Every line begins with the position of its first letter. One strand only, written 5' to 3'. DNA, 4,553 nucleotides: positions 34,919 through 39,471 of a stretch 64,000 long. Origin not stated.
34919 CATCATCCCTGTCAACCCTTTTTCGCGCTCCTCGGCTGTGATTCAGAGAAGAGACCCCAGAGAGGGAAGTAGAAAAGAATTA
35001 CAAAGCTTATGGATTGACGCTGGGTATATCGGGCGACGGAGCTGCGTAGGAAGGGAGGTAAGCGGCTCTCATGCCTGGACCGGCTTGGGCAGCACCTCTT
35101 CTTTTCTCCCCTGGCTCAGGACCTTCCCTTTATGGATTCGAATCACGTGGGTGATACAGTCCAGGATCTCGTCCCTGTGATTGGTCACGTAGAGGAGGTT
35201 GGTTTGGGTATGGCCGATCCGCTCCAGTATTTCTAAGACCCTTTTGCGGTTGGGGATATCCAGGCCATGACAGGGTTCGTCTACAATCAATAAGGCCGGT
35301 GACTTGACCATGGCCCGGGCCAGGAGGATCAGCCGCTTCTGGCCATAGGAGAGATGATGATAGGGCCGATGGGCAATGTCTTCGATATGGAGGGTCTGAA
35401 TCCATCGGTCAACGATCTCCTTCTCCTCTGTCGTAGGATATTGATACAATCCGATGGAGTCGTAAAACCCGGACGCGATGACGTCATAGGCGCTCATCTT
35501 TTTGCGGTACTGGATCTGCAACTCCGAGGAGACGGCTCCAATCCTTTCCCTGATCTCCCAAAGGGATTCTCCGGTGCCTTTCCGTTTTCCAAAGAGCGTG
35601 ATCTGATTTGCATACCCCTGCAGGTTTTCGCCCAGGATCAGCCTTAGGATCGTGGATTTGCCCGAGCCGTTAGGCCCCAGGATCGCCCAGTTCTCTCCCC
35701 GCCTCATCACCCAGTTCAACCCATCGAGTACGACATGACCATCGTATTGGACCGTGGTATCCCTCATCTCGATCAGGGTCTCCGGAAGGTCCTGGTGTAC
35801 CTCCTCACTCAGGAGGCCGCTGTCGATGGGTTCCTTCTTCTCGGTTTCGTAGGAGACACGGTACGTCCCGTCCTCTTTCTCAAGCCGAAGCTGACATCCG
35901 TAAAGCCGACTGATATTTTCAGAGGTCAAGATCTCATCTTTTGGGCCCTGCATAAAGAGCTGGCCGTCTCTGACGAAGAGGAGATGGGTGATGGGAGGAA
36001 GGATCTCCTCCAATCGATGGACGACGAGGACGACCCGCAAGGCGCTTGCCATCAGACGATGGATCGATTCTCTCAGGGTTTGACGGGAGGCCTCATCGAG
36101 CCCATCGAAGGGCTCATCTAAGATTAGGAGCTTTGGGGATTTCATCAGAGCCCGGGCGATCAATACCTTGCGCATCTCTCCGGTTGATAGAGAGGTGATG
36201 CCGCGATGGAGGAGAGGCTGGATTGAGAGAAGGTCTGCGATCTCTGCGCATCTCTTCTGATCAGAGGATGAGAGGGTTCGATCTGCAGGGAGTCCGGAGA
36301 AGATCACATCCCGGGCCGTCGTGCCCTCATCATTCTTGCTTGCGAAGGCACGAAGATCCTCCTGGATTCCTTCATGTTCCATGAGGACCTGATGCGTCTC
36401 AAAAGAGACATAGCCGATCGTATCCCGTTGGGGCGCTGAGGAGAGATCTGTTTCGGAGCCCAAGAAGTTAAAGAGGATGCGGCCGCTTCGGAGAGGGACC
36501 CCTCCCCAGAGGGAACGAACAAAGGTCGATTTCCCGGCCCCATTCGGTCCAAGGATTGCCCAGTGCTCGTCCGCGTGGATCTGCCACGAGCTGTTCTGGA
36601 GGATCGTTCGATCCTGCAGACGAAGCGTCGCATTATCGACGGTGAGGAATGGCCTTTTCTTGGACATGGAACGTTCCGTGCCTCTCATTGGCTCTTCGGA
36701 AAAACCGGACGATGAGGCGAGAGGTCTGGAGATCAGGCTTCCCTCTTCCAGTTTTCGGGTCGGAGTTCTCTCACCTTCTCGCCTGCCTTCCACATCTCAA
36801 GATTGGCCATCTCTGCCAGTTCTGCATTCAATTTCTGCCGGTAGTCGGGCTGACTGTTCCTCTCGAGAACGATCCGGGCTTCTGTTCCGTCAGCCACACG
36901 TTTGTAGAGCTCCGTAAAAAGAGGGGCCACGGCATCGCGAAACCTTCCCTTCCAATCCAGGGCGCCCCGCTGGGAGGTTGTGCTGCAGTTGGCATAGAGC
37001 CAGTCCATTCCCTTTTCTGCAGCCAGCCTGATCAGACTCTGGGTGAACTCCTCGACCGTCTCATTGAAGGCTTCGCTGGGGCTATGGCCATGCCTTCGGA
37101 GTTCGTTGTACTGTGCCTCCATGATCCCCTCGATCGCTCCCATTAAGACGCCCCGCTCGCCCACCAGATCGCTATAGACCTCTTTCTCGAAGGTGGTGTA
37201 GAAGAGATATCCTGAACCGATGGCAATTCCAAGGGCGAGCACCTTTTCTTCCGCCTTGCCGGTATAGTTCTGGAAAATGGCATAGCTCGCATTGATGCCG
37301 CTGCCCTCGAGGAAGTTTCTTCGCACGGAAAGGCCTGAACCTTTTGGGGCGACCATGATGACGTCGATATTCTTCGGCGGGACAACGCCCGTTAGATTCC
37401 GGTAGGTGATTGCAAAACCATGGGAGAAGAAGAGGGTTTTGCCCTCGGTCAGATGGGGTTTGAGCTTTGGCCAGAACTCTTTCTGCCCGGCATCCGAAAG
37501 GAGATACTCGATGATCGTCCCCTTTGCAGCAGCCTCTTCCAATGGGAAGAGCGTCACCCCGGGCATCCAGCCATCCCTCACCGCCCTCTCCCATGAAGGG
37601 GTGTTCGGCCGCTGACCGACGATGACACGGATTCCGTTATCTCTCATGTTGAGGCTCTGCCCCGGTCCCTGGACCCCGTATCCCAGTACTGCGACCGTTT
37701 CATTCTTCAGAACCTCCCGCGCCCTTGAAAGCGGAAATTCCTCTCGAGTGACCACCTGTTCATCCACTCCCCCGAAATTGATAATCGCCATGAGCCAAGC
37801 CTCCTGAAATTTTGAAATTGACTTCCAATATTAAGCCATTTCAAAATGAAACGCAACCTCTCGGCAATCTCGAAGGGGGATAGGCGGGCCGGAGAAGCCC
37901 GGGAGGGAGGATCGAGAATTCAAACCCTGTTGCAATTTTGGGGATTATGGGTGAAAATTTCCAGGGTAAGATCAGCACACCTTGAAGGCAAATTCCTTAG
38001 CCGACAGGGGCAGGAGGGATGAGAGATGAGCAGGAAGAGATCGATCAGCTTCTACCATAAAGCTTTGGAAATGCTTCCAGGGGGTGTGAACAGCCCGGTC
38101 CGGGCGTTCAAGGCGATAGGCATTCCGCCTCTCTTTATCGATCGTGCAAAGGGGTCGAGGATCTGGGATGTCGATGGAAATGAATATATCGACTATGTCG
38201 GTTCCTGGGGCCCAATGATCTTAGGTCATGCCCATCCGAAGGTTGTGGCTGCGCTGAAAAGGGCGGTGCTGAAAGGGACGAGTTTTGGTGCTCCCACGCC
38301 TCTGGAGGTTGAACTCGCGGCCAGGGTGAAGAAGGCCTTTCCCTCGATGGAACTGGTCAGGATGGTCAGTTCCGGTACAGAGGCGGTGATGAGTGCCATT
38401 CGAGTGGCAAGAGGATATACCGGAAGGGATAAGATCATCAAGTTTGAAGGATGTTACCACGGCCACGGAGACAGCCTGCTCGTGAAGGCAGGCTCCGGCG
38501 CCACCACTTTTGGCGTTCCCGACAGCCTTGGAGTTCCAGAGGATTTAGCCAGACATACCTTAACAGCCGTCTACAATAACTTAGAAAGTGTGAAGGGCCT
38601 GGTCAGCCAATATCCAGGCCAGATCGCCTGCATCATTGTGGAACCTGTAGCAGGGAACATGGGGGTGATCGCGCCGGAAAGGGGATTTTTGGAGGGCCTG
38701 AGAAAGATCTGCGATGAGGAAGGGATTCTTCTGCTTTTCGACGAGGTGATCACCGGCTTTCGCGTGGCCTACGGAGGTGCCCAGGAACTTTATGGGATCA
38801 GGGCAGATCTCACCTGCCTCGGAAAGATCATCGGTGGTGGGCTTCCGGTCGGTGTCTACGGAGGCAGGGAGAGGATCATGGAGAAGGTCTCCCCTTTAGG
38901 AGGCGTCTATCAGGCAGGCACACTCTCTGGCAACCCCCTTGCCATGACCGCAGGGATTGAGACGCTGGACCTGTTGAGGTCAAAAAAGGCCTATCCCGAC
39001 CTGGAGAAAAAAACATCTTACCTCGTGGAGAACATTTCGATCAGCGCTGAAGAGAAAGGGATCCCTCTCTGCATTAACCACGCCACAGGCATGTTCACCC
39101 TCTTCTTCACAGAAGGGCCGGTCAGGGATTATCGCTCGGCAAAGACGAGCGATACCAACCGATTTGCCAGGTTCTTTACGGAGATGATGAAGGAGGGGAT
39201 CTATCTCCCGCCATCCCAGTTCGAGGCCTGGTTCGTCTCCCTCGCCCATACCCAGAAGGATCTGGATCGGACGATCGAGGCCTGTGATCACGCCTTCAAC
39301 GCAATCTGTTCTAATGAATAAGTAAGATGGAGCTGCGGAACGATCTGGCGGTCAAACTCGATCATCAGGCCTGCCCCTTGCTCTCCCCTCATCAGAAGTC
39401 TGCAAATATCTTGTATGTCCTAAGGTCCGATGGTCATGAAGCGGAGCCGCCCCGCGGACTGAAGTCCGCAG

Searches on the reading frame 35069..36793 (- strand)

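Call 92: search_protein_families(library=pfam, proteins=[window:35069-36793:-], max_evalue=0.00001)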
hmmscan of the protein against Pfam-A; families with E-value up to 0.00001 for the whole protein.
window:35069-36793:- (574 aa): 6 families
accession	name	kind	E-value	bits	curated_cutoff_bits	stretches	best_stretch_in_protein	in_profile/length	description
PF00005.33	ABC_tran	-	1.2e-54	185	25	2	356-508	1-136/137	ABC transporter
PF13304.12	AAA_21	-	8.5e-17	62.6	27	1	469-528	226-288/304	AAA domain, putative AbiEii toxin, Type IV TA system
PF02463.25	SMC_N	-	1.6e-11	44.5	40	0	370-555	28-213/220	RecF/RecN/SMC N terminal domain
PF13555.12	AAA_29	-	1.1e-09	38.3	27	0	360-383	16-39/61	P-loop containing region of AAA domain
PF13476.12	AAA_23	-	1.8e-07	32.4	27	0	370-386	23-39/201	AAA domain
PF13401.12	AAA_22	-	5.7e-06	27.1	27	0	370-432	9-33/130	AAA domain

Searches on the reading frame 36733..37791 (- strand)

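Call 92: search_protein_families(library=pfam, proteins=[window:36733-37791:-], max_evalue=0.00001)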
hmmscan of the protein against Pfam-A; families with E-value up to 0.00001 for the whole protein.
window:36733-37791:- (352 aa): 2 families
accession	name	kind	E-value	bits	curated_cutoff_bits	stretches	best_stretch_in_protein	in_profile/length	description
PF07991.19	KARI_N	-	2.7e-43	147.9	20.6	1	27-193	1-161/165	Acetohydroxy acid isomeroreductase, NADPH-binding domain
PF01450.25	KARI_C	-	3.4e-40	138.1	29.1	1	201-345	1-143/144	Ketol-acid reductoisomerase, C-terminal domain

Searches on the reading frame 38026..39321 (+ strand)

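Call 92: search_protein_families(library=pfam, proteins=[window:38026-39321:+], max_evalue=0.00001)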
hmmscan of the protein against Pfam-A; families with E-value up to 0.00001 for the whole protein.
window:38026-39321:+ (431 aa): 1 family
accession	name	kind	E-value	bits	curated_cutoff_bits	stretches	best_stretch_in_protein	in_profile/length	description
PF00202.27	Aminotran_3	-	8e-72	242.6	30.5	1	35-394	10-371/403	Aminotransferase class-III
